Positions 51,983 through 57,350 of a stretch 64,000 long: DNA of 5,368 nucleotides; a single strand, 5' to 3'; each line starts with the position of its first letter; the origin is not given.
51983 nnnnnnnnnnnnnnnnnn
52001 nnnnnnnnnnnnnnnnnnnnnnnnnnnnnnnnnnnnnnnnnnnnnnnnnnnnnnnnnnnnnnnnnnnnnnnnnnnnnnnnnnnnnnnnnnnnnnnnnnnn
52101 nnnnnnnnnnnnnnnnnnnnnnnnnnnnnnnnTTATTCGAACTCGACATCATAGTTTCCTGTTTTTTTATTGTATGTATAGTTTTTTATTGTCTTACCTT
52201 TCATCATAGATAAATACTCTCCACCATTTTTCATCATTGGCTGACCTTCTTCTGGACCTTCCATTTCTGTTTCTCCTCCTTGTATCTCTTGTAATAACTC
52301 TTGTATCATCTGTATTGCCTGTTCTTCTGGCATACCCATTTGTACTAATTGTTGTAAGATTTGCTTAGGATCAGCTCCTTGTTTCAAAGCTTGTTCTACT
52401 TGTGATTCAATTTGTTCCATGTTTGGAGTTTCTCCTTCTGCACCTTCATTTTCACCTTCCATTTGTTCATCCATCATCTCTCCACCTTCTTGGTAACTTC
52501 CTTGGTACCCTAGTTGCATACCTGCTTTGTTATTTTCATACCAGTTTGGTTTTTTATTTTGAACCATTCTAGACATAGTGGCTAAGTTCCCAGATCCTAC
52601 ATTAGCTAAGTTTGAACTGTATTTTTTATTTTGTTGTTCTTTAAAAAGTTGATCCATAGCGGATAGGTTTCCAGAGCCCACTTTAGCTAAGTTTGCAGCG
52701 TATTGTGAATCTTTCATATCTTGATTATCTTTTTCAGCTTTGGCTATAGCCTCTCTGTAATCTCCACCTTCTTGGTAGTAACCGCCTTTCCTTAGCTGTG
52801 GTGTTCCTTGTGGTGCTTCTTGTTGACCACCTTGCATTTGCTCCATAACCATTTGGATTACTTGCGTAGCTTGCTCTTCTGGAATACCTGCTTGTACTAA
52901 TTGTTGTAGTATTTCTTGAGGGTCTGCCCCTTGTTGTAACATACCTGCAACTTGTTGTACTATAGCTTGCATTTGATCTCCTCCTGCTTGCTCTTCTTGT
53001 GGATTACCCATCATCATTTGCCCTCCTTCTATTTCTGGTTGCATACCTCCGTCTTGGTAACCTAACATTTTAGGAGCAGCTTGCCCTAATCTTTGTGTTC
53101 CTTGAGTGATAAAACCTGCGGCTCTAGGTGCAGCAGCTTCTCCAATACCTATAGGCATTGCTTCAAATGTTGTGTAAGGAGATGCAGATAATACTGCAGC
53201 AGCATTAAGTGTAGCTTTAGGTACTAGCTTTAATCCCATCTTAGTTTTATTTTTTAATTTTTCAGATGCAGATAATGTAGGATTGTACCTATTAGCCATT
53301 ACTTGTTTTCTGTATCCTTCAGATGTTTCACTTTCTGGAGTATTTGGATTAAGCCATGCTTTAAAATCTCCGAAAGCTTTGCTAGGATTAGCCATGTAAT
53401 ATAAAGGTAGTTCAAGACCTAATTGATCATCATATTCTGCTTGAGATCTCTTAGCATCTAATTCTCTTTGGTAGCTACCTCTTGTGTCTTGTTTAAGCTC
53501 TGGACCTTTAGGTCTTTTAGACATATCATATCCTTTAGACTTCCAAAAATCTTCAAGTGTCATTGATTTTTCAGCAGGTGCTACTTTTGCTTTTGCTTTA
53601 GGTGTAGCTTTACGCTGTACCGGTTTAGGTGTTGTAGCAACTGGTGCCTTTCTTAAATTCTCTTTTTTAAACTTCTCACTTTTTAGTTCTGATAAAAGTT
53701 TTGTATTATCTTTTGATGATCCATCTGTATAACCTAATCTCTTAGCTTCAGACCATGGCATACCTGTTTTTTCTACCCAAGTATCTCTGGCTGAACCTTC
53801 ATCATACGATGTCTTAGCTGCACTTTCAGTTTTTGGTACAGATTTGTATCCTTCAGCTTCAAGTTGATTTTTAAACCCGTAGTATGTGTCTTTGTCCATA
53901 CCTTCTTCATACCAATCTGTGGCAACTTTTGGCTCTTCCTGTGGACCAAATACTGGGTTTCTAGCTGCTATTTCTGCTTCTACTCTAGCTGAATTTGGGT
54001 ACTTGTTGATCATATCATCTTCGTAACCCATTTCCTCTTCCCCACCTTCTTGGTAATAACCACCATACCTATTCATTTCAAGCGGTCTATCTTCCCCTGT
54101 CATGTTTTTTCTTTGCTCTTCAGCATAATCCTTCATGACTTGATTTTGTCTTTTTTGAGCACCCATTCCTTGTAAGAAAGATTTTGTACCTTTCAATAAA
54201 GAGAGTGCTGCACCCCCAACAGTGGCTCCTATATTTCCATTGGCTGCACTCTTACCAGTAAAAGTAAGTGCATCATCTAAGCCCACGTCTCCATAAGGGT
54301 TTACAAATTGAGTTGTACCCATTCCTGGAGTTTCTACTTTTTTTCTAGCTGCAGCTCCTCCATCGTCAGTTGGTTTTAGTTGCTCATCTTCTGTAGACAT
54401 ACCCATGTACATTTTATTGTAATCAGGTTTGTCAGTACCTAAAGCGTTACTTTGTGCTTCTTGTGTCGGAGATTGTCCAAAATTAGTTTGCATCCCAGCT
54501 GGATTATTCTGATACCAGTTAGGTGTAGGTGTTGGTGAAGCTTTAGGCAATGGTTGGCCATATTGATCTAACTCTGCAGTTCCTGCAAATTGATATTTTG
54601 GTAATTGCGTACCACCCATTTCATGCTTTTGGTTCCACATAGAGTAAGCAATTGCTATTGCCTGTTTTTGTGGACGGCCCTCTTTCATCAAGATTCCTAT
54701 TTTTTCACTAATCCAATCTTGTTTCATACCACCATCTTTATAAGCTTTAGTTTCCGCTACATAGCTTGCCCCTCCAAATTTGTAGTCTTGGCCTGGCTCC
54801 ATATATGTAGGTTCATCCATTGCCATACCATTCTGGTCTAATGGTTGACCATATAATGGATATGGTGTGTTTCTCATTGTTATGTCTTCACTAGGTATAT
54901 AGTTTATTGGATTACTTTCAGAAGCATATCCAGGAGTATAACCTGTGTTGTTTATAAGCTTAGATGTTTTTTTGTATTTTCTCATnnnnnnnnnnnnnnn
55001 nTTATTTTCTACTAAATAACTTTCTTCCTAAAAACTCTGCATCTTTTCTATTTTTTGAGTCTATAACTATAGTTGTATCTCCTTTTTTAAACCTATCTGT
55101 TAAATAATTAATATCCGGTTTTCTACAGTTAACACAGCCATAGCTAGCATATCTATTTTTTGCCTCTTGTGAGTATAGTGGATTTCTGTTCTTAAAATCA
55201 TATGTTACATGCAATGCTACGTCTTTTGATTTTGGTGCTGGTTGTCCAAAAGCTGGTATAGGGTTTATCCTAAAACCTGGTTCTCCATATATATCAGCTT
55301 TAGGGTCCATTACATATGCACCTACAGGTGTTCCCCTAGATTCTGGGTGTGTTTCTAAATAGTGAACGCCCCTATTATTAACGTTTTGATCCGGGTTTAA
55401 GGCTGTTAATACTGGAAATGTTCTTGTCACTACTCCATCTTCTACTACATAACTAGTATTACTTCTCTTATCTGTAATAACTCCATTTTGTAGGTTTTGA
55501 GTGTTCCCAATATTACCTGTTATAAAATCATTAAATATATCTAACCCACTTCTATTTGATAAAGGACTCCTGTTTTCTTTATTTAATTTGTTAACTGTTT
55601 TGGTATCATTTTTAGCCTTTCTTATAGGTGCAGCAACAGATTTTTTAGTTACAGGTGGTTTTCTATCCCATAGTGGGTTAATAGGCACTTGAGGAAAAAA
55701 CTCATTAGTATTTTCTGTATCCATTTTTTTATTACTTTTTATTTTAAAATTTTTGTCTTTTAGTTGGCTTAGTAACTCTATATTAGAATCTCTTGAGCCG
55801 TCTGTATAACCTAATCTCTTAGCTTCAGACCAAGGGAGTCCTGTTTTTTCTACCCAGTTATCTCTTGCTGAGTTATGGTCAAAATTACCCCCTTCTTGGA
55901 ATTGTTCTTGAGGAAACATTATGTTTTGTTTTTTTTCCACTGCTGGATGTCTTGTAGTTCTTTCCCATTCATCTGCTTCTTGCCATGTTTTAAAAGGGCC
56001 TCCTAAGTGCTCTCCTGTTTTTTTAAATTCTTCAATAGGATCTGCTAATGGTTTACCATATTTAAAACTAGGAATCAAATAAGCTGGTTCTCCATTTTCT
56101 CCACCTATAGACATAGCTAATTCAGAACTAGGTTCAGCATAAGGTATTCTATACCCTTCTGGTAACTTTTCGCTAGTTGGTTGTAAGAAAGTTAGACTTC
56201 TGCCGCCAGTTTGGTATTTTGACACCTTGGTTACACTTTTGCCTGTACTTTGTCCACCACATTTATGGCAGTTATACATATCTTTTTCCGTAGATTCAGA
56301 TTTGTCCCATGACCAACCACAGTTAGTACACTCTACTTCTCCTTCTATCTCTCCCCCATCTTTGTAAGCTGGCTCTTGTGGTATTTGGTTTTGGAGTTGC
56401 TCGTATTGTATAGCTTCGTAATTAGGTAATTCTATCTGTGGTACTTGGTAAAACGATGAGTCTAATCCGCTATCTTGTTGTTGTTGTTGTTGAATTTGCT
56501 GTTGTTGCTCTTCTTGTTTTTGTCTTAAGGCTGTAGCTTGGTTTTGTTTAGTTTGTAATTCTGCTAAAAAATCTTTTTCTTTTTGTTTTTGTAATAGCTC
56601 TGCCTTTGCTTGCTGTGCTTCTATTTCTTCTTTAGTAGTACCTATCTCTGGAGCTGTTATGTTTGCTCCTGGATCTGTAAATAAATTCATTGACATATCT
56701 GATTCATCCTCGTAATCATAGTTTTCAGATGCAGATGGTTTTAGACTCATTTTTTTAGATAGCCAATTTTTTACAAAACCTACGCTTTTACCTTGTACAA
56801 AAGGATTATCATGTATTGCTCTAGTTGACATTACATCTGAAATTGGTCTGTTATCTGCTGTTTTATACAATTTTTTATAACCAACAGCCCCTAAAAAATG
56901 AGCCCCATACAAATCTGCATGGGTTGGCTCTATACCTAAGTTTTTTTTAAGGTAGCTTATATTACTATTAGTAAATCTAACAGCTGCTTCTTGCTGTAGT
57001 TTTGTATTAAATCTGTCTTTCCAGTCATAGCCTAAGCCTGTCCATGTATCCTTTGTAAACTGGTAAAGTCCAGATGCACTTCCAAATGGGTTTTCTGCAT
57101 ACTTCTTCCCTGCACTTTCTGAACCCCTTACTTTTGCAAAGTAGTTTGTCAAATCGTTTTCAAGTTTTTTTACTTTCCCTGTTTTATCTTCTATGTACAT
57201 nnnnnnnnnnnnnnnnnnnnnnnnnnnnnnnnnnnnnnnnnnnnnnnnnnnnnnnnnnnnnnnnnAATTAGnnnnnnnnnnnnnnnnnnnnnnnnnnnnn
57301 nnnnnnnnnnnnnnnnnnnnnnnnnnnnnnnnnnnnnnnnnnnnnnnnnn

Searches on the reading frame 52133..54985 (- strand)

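Call 5: search_protein_families(library=pfam, proteins=[window:52133-54985:-], max_evalue=0.1)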
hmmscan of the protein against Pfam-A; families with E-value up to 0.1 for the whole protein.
window:52133-54985:- (950 aa): 6 families
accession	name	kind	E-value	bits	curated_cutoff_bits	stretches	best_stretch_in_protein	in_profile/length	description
PF21672.2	COMM_HN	-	0.00053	20.9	23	0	863-894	69-100/103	COMMD2-7/10, HN domain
PF12637.14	TSCPD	-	0.015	16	22.8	0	667-701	39-67/88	TSCPD domain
PF22562.2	UBA_7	-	0.015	15.6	27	0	875-891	3-19/48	UBA-like domain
PF12169.13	DNA_pol3_gamma3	-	0.015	15.5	24.4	0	857-883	31-57/143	DNA polymerase III subunits gamma and tau domain III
PF00627.37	UBA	-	0.034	14.5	22.4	1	875-892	4-21/37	UBA/TS-N domain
PF14218.11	COP23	-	0.061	13.5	27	0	866-896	94-123/138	Circadian oscillating protein COP23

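Call 6: search_protein_families(library=phrogs, proteins=[window:52133-54985:-], max_evalue=0.01)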
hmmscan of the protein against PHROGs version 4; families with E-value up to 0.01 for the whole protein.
window:52133-54985:- (950 aa): 2 families
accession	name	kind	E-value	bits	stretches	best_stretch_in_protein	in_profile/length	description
phrog_2423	-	unknown function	3.3e-06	28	1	86-123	6-41/52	-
phrog_1376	-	unknown function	0.0003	21.1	0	690-715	327-352/362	-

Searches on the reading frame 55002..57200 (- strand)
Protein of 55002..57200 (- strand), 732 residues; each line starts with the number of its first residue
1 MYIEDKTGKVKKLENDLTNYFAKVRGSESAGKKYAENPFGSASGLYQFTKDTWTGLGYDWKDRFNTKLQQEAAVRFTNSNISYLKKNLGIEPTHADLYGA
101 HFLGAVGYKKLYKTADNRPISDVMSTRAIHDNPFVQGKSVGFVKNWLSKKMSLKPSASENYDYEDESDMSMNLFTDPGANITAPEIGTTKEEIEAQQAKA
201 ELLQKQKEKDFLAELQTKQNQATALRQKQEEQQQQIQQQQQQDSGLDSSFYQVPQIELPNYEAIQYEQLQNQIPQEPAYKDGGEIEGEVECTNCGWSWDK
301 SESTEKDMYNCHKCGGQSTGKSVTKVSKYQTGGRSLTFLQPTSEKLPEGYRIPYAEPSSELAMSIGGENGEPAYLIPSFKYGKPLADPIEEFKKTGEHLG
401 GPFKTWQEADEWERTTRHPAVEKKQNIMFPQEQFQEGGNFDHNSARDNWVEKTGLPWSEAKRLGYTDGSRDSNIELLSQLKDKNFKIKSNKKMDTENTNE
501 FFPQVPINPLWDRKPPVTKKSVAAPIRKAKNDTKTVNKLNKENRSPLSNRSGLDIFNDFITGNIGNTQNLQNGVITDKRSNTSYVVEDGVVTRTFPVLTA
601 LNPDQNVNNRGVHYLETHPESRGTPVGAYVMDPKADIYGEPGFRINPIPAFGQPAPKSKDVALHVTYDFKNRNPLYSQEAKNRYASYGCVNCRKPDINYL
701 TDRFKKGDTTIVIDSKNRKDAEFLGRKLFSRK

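Call 5: search_protein_families(library=pfam, proteins=[window:55002-57200:-], max_evalue=0.1)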
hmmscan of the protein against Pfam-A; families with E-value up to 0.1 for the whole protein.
window:55002-57200:- (732 aa): 1 family
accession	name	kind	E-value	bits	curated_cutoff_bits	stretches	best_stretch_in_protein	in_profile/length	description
PF03734.19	YkuD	-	5.9e-10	40.3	23.4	1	574-713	4-146/146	L,D-transpeptidase catalytic domain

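Call 6: search_protein_families(library=phrogs, proteins=[window:55002-57200:-], max_evalue=0.01)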
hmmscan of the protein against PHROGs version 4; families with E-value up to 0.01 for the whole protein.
window:55002-57200:- (732 aa): 5 families
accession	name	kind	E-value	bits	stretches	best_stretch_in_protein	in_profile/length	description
phrog_4067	-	other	5.9e-17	62.3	1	10-231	677-910/980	transglycosylase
phrog_11561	-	unknown function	3.7e-13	49.7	1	36-223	357-554/853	-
phrog_22520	-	unknown function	4.7e-12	46.8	1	22-130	27-132/330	-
phrog_3201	-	tail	1e-06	27.7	1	27-241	2045-2290/2408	tail fiber protein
phrog_2013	-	tail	0.0075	16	1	7-82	472-546/657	lytic tail protein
